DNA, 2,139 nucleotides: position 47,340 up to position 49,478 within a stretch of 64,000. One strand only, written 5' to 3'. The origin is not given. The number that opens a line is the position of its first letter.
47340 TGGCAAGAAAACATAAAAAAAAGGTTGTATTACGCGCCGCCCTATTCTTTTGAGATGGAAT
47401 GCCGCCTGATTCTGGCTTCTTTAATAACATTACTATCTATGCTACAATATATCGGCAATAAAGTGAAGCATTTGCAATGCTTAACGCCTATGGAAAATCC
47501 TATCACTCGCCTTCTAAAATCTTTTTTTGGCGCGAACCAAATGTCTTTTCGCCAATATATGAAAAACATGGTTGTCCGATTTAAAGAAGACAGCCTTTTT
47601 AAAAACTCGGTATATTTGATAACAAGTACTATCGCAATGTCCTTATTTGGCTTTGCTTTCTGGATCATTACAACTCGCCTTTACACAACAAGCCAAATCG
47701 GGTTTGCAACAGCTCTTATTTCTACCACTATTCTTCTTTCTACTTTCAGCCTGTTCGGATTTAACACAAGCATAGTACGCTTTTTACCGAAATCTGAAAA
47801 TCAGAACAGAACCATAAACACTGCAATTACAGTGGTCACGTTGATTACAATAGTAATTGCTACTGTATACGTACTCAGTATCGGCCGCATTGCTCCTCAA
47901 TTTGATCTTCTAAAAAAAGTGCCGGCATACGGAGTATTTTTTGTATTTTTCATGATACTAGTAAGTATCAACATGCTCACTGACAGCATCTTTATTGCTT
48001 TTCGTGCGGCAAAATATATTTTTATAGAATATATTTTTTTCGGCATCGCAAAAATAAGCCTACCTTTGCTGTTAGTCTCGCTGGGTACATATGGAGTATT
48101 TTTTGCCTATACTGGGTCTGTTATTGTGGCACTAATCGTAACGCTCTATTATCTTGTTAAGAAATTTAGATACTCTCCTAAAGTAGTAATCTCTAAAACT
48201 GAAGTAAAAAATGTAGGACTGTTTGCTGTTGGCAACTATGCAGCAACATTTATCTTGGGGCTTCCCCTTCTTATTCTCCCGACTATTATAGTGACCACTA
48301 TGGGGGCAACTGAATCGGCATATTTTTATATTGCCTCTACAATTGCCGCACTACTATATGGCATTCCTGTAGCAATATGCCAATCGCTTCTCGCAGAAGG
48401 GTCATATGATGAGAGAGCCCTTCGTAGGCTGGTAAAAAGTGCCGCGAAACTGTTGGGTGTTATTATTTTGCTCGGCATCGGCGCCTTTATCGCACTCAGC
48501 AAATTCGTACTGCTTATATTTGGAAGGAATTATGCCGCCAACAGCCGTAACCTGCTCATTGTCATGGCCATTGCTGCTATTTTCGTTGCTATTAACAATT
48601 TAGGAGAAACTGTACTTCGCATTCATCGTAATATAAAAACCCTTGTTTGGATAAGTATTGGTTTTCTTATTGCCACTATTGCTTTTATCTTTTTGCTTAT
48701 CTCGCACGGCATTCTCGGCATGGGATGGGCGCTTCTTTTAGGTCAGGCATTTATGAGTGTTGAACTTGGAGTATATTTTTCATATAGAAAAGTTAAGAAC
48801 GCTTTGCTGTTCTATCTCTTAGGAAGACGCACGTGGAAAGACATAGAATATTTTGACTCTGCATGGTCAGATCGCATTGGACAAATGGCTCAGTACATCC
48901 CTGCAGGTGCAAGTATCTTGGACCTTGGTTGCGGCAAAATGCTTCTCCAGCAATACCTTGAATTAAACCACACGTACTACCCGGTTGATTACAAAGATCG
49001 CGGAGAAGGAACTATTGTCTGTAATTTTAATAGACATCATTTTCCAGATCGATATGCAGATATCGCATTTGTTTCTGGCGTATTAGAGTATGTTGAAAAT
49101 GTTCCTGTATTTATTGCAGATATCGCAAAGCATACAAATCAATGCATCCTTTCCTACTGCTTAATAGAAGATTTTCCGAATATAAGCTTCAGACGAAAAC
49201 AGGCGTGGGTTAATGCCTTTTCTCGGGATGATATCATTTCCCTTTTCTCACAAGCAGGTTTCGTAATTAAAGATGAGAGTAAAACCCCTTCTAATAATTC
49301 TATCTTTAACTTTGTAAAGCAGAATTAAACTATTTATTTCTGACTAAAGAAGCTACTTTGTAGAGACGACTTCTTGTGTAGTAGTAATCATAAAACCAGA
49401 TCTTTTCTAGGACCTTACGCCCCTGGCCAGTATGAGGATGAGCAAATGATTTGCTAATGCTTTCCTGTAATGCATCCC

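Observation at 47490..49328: Wzx-like flippase fused to a SAM methyltransferase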

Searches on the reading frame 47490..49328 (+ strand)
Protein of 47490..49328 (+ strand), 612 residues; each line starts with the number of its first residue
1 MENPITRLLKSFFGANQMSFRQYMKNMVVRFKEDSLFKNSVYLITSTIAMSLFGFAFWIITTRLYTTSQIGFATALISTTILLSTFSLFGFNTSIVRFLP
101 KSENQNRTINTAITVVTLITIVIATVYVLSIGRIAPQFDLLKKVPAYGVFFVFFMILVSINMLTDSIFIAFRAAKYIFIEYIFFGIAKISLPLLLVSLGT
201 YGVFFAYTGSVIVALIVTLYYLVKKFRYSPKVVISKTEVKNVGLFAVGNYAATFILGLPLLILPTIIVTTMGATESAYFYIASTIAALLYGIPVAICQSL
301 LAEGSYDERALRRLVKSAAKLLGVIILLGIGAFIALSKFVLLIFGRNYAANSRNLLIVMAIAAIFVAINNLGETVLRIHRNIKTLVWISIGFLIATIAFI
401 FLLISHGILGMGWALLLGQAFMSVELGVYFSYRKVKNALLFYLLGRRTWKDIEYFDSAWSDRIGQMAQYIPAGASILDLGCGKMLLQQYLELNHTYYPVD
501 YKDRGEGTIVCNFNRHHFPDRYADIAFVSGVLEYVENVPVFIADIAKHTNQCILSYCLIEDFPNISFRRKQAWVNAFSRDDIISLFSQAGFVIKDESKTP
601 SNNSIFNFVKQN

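Call 3: search_protein_families(library=pfam, proteins=[window:47490-49328:+], max_evalue=0.01)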
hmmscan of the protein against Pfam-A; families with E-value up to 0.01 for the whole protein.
window:47490-49328:+ (612 aa): 3 families
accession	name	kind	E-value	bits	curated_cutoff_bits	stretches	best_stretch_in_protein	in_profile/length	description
PF01943.22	Polysacc_synt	-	4.5e-13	49.7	28.2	1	37-255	2-220/274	Polysaccharide biosynthesis protein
PF13489.12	Methyltransf_23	-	5.3e-11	43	27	1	456-593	6-161/164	Methyltransferase domain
PF08241.18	Methyltransf_11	-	0.00038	21.5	21.2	1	477-547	1-85/95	Methyltransferase domain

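Call 4: search_protein_families(library=ncbifam, proteins=[window:47490-49328:+], max_evalue=0.01)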
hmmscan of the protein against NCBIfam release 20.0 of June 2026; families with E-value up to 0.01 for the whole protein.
window:47490-49328:+ (612 aa): 1 family
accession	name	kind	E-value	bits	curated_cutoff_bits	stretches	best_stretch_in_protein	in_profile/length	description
TIGR02081.1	metW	equivalog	0.00094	18.8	189.5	0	465-570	6-117/194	methionine biosynthesis protein MetW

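Call 5: find_homologous_proteins(query=window:47490-49328:+)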
Query window:47490-49328:+ (612 aa): 97 proteins with E <= 0.001 among 8000 candidates.
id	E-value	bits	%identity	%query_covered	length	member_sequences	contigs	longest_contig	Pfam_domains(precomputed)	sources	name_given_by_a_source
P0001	0.0e+0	1324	100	100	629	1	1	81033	PF13489.13,PF01943.23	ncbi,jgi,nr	ncbi:MAG TPA: oligosaccharide flippase family protein [Candidatus Paceibacterota bacterium]|jgi:O-an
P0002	6.7e-249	846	63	98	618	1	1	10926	PF13489.13,PF01943.23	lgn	-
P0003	2.2e-246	837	62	100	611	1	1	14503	PF13489.13,PF01943.23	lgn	-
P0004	4.5e-241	820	61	99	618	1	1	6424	PF13489.13,PF01943.23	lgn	-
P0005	2.3e-174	600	67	70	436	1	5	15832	PF01943.23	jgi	jgi:O-antigen/teichoic acid export membrane protein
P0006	5.0e-173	595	64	71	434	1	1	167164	PF01943.23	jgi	jgi:O-antigen/teichoic acid export membrane protein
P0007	5.8e-166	572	63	71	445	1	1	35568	PF01943.23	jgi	jgi:O-antigen/teichoic acid export membrane protein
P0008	8.1e-147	509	61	67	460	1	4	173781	PF01943.23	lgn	-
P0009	2.6e-143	497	57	71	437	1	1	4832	PF01943.23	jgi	jgi:O-antigen/teichoic acid export membrane protein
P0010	1.6e-140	488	56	71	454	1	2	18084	PF01943.23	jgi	jgi:O-antigen/teichoic acid export membrane protein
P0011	3.6e-123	431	50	69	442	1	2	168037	PF01943.23,PF13440.12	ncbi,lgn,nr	ncbi:MAG TPA: oligosaccharide flippase family protein [Bacillota bacterium]|nr:oligosaccharide flipp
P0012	1.3e-121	426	50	69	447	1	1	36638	PF01943.23,PF13440.12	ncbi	-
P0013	9.9e-120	419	49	70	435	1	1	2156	PF01943.23,PF13440.12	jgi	jgi:O-antigen/teichoic acid export membrane protein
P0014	2.2e-118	415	48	69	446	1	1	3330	PF01943.23,PF13440.12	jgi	jgi:O-antigen/teichoic acid export membrane protein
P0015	3.3e-117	411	48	67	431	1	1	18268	PF01943.23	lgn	-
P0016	2.2e-114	402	49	66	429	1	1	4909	PF01943.23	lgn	-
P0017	6.6e-114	400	51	65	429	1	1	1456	PF01943.23,PF13440.12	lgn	-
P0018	1.3e-113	399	50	64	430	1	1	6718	PF01943.23,PF13440.12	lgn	-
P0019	2.0e-113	398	46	71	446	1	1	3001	PF01943.23,PF13440.12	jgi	jgi:O-antigen/teichoic acid export membrane protein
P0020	1.9e-111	392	45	71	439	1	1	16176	PF01943.23,PF01554.24,PF13440.12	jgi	jgi:O-antigen/teichoic acid export membrane protein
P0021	8.4e-111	390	49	64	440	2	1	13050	PF01943.23,PF13440.12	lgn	-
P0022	3.4e-107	378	49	66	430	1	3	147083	PF01943.23,PF13440.12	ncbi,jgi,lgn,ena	ncbi:MAG: oligosaccharide flippase family protein [Candidatus Paceibacterota bacterium]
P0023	4.1e-107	378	47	68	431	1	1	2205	PF01943.23,PF13440.12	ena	-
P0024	6.8e-106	374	46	68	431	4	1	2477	PF01943.23,PF13440.12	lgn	-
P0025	5.8e-103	364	46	67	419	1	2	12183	PF01943.23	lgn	-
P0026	2.6e-102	362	47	62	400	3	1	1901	PF01943.23,PF13440.12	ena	-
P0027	1.1e-101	360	47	64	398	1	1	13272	PF01943.23,PF13440.12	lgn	-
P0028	9.6e-100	353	45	67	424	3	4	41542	PF01943.23,PF13440.12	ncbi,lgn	-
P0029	7.4e-97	344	45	67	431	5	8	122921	PF01943.23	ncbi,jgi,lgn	jgi:O-antigen/teichoic acid export membrane protein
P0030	4.9e-90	321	42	68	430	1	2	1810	PF01943.23,PF01554.24,PF13440.12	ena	-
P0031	6.5e-79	285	40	63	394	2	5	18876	PF01943.23,PF01554.24,PF13440.12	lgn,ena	-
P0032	2.7e-78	282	38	66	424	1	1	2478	PF01943.23,PF13440.12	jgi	jgi:O-antigen/teichoic acid export membrane protein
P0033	3.5e-76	275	38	66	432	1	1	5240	PF01943.23,PF13440.12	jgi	jgi:O-antigen/teichoic acid export membrane protein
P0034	6.0e-76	275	37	67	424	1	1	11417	PF01943.23,PF01554.24,PF13440.12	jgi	jgi:O-antigen/teichoic acid export membrane protein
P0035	8.8e-75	271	39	67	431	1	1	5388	PF01943.23,PF13440.12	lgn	-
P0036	2.9e-74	269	39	63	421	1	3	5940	PF01943.23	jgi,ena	-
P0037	1.1e-72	264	38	66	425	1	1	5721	PF01943.23,PF13440.12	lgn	-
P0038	1.2e-72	264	38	65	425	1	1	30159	PF01943.23,PF13440.12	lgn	-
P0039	1.6e-72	263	37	65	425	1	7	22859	PF01943.23,PF13440.12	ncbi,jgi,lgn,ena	jgi:O-antigen/teichoic acid export membrane protein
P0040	2.7e-72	263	37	65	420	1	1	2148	PF01943.23,PF13440.12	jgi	jgi:O-antigen/teichoic acid export membrane protein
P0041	4.8e-72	262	38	65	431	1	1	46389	PF01943.23,PF13440.12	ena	-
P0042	1.4e-69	254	35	66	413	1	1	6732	PF01943.23,PF13440.12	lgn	-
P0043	2.3e-69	253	41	60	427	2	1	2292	PF01943.23,PF13440.12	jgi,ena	-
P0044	1.1e-68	251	36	64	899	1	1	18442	PF01943.23,PF00534.27,PF13477.13,PF13579.13,PF13439.13,PF20706.4,PF13692.13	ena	-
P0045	2.3e-68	250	37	65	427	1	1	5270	PF01943.23,PF13440.12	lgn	-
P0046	2.8e-68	249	36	66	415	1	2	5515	PF01943.23,PF13440.12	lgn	-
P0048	6.3e-68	248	36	63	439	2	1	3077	PF01943.23,PF01554.24,PF13440.12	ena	-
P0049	6.4e-68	248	40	64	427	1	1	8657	PF01943.23,PF13440.12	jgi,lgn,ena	-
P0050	1.1e-66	244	37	64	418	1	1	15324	PF01943.23,PF13440.12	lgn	-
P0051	2.2e-66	243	37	63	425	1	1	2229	PF01943.23,PF13440.12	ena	-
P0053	7.4e-66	241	35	63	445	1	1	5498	PF01943.23,PF13440.12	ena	-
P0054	1.3e-64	237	33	66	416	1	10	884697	PF01943.23,PF13440.12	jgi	jgi:O-antigen/teichoic acid export membrane protein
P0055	2.0e-64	237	36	68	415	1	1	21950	PF01943.23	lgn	-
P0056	2.5e-63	233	35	64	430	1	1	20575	PF01943.23,PF13440.12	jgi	jgi:O-antigen/teichoic acid export membrane protein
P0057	1.6e-62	230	34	63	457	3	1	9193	PF01943.23,PF13440.12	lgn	-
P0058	2.9e-57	213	32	68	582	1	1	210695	PF01943.23,PF13440.12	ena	-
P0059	7.4e-57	212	34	66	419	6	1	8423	PF01943.23,PF13440.12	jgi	-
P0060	8.4e-57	212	34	63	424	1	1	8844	PF01943.23,PF13440.12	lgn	-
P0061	2.5e-56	210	33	63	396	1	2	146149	PF01943.23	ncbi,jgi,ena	-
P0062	5.5e-56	209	32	64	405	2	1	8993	PF01943.23,PF13440.12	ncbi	ncbi:MAG: lipopolysaccharide biosynthesis protein [Petrotogales bacterium]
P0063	1.0e-55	208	31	70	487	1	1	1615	PF01943.23,PF13440.12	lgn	-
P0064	3.7e-55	206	33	67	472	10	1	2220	PF01943.23,PF13440.12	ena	-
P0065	4.6e-55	206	35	62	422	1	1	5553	PF01943.23,PF13440.12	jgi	-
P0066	2.8e-54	203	33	67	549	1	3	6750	PF01943.23,PF13440.12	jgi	jgi:O-antigen/teichoic acid export membrane protein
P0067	3.4e-54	203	31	63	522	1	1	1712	PF01943.23,PF13440.12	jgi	-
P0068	4.0e-54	203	33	65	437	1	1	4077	PF01943.23,PF13440.12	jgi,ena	-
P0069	1.5e-53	201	33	67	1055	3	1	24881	PF04230.20,PF01943.23,PF13440.12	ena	-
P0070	1.7e-53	201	34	65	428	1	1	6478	PF01943.23,PF13440.12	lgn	-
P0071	2.4e-53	200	32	64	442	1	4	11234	PF01943.23,PF13440.12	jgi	jgi:O-antigen/teichoic acid export membrane protein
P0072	2.5e-53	200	32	63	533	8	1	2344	PF01943.23,PF13440.12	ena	-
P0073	1.1e-52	198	32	69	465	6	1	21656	PF01943.23,PF13440.12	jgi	jgi:O-antigen/teichoic acid export membrane protein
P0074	1.6e-52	197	32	63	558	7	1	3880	PF01943.23,PF13440.12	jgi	jgi:O-antigen/teichoic acid export membrane protein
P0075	6.7e-52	195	31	60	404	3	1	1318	PF01943.23,PF13440.12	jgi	jgi:O-antigen/teichoic acid export membrane protein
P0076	1.2e-51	194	32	63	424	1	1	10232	PF01943.23,PF13440.12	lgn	-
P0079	3.8e-51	193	32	63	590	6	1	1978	PF01943.23,PF13440.12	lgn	-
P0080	3.8e-51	193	32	64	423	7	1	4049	PF01943.23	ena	-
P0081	7.2e-50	189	32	63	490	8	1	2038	PF01943.23,PF13440.12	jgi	jgi:O-antigen/teichoic acid export membrane protein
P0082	2.5e-49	187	31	67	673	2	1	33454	PF01943.23,PF13440.12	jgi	-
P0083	6.5e-49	185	32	65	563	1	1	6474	PF01943.23,PF13440.12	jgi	jgi:O-antigen/teichoic acid export membrane protein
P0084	3.8e-48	183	30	62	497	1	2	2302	PF01943.23,PF13440.12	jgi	jgi:O-antigen/teichoic acid export membrane protein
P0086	1.5e-47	181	32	62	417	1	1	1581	PF01943.23,PF13440.12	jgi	jgi:O-antigen/teichoic acid export membrane protein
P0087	1.7e-47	181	33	62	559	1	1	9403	PF01943.23,PF13440.12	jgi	jgi:O-antigen/teichoic acid export membrane protein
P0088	4.5e-46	176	30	67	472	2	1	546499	PF01943.23,PF13440.12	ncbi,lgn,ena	-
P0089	7.6e-45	172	32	65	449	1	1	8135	PF01943.23,PF13440.12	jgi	jgi:O-antigen/teichoic acid export membrane protein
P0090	3.2e-44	170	30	65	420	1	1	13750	PF01943.23,PF01554.24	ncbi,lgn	-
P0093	1.6e-40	158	29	66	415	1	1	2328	PF01943.23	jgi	jgi:O-antigen/teichoic acid export membrane protein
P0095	8.8e-30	122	25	66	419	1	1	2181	PF01943.23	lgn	-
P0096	2.0e-20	91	34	27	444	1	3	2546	PF13489.13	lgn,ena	-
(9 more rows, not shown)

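Call 13: find_encoding_contigs(protein=P0006, flank=6000, max_places=2)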
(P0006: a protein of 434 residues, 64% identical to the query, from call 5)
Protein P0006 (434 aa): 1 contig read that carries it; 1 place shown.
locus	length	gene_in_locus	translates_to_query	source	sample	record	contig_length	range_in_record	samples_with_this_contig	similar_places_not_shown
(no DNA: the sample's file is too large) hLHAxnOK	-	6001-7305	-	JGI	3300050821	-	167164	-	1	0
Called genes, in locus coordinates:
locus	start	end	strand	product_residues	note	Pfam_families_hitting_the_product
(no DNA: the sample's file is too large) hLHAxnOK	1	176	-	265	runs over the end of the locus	-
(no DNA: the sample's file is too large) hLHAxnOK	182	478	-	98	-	-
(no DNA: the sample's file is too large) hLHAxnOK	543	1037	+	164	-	PF00383:dCMP_cyt_deam_1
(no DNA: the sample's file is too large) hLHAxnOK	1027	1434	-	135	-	PF04993:TfoX_N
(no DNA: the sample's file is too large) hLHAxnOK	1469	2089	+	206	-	PF02698:DUF218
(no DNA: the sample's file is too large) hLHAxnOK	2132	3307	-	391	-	PF01471:PG_binding_1 (weak)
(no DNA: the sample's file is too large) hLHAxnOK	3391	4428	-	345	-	PF00188:CAP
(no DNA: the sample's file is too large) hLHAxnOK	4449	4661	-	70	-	-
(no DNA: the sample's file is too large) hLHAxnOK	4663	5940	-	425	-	PF00150:Cellulase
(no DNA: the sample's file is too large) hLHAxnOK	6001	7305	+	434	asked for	PF01943:Polysacc_synt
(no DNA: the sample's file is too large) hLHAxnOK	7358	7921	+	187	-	PF13489:Methyltransf_23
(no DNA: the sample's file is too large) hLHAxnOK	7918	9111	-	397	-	-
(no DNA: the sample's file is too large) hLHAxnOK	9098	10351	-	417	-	PF04230:PS_pyruv_trans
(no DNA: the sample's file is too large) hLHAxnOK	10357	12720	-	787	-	PF09971:DUF2206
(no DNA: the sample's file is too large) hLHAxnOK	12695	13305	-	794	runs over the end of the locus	PF09971:DUF2206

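Call 14: find_encoding_contigs(protein=P0005, flank=6000, max_places=2)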
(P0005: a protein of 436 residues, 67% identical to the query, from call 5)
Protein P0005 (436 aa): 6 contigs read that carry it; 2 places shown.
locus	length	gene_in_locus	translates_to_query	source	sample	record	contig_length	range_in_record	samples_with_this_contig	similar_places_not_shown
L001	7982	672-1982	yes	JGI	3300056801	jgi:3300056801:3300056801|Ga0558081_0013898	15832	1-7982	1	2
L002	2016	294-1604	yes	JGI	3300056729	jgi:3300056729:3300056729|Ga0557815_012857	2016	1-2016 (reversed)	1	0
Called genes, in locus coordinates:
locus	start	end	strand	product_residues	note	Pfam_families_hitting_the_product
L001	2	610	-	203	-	?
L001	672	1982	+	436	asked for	PF01943:Polysacc_synt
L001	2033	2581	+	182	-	PF13489:Methyltransf_23, PF07021:MetW (faint)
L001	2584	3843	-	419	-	PF04230:PS_pyruv_trans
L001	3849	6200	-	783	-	PF09971:DUF2206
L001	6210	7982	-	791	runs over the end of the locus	PF09971:DUF2206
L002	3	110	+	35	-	?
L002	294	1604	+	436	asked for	PF01943:Polysacc_synt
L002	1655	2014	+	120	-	?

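Call 15: find_encoding_contigs(protein=P0003, flank=7000, max_places=2)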
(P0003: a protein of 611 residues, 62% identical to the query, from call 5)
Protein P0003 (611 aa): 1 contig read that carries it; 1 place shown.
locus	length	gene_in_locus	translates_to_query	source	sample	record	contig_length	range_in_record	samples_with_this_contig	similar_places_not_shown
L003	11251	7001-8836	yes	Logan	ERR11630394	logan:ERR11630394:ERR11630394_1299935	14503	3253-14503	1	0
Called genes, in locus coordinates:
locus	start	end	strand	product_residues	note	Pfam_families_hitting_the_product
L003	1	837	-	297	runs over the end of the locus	PF09864:MliC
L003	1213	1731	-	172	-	-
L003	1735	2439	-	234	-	PF03372:Exo_endo_phos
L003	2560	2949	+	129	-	-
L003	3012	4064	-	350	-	PF00188:CAP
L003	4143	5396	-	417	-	-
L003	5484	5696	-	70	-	-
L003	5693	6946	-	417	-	PF00150:Cellulase, PF01373:Glyco_hydro_14 (weak), PF01229:Glyco_hydro_39 (weak)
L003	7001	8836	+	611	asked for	PF01943:Polysacc_synt, PF13489:Methyltransf_23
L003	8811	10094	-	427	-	PF04230:PS_pyruv_trans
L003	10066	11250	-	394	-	?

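Call 35: find_encoding_contigs(protein=P0008, flank=5000, max_places=1)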
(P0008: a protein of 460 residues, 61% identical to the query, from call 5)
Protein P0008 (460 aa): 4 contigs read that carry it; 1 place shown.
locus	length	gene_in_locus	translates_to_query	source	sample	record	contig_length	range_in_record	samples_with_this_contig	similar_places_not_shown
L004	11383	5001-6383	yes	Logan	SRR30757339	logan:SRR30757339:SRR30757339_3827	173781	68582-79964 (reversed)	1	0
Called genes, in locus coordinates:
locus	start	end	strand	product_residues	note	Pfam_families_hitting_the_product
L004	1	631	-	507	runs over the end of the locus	PF00083:Sugar_tr (weak), PF07690:MFS_1, PF13347:MFS_2 (weak)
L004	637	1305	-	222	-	PF25919:BSH_CusB (faint), PF25954:Beta-barrel_RND_2 (faint), PF25990:Beta-barrel_YknX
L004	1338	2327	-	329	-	PF25984:BSH_YknX (faint), PF25917:BSH_RND (weak)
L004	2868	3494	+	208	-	PF02698:DUF218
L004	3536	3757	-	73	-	-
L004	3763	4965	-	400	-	PF00150:Cellulase, PF01373:Glyco_hydro_14 (weak), PF01229:Glyco_hydro_39 (weak)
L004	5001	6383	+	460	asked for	PF01943:Polysacc_synt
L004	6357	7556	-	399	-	-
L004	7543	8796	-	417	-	PF04230:PS_pyruv_trans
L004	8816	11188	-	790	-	PF09971:DUF2206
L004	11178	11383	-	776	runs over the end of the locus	PF13439:Glyco_transf_4, PF13579:Glyco_trans_4_4 (weak), PF00534:Glycos_transf_1, PF13692:Glyco_trans_1_4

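Call 36: find_encoding_contigs(protein=P0010, flank=5000, max_places=1)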
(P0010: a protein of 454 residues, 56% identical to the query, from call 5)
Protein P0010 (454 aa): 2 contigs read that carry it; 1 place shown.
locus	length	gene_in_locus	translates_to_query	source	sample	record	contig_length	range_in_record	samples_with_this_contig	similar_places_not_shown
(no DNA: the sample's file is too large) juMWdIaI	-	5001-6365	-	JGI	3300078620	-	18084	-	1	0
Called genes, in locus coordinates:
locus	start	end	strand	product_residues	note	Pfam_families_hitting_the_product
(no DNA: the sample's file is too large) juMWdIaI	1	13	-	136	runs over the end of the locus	-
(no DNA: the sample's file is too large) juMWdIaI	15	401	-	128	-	-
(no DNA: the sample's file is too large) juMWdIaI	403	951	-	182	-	PF04011:LemA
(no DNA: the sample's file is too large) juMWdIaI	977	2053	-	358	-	PF00188:CAP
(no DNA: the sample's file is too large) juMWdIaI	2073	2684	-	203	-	-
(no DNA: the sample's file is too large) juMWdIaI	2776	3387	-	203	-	PF02698:DUF218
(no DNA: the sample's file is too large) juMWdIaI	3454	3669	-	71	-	-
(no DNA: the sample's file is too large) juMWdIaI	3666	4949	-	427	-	PF00150:Cellulase, PF01373:Glyco_hydro_14 (faint), PF01229:Glyco_hydro_39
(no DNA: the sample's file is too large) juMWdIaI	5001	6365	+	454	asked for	PF01943:Polysacc_synt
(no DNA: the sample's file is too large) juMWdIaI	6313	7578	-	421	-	PF04230:PS_pyruv_trans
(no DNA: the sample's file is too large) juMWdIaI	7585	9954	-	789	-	PF09971:DUF2206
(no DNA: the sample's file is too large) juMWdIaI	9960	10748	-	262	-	?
